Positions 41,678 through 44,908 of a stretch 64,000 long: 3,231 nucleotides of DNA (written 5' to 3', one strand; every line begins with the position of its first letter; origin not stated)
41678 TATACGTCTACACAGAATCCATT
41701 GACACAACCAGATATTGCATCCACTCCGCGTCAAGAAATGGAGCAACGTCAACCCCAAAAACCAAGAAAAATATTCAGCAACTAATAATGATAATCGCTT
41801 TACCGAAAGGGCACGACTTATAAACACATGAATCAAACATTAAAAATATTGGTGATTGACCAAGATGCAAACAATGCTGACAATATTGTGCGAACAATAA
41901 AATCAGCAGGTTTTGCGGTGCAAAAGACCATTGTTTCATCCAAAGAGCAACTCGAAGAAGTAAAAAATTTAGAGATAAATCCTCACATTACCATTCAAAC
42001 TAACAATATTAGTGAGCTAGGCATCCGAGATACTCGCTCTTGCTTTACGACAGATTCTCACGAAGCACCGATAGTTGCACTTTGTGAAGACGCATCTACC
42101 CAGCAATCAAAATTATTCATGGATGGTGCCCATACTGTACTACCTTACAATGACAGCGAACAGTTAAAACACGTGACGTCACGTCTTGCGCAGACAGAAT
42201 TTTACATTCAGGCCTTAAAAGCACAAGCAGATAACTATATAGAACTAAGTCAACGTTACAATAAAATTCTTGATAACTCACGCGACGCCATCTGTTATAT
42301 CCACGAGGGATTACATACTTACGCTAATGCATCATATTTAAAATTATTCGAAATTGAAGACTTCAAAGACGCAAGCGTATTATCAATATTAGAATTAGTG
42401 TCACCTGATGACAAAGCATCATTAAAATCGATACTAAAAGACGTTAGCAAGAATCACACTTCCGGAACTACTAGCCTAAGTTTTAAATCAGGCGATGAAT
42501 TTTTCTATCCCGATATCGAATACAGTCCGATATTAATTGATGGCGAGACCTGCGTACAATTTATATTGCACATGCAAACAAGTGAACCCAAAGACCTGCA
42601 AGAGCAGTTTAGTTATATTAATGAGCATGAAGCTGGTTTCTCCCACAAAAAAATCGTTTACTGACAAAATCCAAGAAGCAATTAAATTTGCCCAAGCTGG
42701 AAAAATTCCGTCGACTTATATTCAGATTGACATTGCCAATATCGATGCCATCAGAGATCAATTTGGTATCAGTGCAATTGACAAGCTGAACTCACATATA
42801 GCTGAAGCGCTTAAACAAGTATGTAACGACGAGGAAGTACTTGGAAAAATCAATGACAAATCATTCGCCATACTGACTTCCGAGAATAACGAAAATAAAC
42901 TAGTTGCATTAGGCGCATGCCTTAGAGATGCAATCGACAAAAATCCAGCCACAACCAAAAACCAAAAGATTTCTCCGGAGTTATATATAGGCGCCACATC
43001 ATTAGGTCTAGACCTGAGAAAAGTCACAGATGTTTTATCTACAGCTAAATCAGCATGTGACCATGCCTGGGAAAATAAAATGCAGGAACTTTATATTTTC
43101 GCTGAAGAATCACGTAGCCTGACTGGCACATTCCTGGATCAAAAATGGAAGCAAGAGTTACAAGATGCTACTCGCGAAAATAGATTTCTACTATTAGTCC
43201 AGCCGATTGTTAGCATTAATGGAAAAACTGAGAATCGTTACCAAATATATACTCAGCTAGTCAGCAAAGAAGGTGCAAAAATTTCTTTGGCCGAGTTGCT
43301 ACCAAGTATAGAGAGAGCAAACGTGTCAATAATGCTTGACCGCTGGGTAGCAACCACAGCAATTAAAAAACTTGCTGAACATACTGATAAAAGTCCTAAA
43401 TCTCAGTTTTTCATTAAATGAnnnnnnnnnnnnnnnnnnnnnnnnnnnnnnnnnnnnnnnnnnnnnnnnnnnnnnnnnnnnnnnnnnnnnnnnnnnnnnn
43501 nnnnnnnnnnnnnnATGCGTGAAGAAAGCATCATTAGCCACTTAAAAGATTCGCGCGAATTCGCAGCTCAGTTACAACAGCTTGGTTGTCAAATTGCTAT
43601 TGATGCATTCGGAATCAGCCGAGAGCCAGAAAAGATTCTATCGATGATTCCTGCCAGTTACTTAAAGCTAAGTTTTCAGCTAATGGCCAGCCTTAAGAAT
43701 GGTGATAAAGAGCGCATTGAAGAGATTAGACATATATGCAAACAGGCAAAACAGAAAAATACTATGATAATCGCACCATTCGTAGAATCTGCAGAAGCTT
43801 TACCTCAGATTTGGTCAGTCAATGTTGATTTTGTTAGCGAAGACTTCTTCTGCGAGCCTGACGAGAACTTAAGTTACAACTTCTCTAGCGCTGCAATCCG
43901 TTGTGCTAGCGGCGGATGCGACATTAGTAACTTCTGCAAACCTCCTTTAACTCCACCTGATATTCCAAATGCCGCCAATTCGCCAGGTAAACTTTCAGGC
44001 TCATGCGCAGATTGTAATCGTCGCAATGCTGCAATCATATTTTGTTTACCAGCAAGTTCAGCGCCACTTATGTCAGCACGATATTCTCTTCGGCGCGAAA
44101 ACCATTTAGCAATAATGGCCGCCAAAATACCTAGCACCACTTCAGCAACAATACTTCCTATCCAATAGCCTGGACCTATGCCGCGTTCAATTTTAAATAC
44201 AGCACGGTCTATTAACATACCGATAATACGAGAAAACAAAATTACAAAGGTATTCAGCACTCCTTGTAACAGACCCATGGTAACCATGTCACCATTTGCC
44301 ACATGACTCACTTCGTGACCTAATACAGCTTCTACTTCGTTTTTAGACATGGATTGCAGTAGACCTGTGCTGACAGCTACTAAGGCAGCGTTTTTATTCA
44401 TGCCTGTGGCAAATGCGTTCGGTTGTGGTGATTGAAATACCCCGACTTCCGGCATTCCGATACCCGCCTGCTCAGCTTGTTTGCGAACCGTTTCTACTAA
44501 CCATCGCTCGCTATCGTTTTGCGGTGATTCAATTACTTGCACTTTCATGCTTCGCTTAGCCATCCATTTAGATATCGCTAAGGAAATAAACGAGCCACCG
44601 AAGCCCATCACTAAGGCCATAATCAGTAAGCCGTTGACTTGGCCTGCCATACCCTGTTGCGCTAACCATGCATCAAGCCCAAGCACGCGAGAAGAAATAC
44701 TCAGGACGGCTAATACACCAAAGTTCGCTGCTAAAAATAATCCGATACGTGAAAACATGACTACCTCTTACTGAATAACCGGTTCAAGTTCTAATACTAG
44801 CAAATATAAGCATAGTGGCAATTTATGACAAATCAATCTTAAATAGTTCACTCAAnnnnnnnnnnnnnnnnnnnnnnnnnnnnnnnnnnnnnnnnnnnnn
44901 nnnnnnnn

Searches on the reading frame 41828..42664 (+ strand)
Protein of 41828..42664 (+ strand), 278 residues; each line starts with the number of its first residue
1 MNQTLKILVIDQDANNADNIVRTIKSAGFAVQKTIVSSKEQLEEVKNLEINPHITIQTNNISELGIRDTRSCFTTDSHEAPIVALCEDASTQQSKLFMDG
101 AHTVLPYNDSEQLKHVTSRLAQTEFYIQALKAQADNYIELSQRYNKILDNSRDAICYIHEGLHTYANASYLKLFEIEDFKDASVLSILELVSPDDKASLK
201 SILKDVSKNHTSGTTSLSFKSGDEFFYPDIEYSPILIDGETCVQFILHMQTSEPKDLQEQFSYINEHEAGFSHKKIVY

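Call 33: search_protein_families(library=pfam, proteins=[window:41828-42664:+], max_evalue=0.01)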
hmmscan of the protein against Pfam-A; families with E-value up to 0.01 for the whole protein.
window:41828-42664:+ (278 aa): 2 families
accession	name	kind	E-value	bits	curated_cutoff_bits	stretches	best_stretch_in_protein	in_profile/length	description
PF00989.32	PAS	-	6.5e-07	29.8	22.6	1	143-240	2-101/113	PAS fold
PF13188.13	PAS_8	-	0.0024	18.2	21.8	1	142-196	1-55/65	PAS domain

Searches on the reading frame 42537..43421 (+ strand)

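Call 33: search_protein_families(library=pfam, proteins=[window:42537-43421:+], max_evalue=0.01)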
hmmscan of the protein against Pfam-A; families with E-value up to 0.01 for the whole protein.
window:42537-43421:+ (294 aa): 2 families
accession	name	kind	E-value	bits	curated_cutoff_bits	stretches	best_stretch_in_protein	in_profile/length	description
PF00990.26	GGDEF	-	3.9e-13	49.9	23.8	1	38-181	12-158/161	Diguanylate cyclase, GGDEF domain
PF00563.25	EAL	-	2.9e-10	40.3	31.3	1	206-293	2-89/236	EAL domain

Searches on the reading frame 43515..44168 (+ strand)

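Call 33: search_protein_families(library=pfam, proteins=[window:43515-44168:+], max_evalue=0.01)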
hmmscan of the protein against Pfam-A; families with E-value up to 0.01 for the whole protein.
window:43515-44168:+ (217 aa): 1 family
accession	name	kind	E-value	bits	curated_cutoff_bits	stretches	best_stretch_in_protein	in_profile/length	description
PF00563.25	EAL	-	1.5e-14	54.4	31.3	1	2-115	124-236/236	EAL domain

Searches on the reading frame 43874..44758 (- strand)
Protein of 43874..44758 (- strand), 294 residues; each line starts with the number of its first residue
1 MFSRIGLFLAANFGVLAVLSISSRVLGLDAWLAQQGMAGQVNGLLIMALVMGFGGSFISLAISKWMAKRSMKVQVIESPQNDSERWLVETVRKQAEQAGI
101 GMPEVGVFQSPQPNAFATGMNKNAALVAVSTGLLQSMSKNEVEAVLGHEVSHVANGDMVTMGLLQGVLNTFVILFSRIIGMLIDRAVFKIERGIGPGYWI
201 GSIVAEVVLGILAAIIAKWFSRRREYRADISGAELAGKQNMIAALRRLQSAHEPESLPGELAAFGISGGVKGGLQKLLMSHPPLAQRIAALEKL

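Call 33: search_protein_families(library=pfam, proteins=[window:43874-44758:-], max_evalue=0.01)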
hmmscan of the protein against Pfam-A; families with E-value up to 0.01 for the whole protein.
window:43874-44758:- (294 aa): 2 families
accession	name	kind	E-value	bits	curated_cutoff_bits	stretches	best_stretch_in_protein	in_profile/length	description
PF01435.24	Peptidase_M48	-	1.6e-37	129.6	20.3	1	83-293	3-184/186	Peptidase family M48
PF05569.17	Peptidase_M56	-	0.00084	19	31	1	117-166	170-217/296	BlaR1 peptidase M56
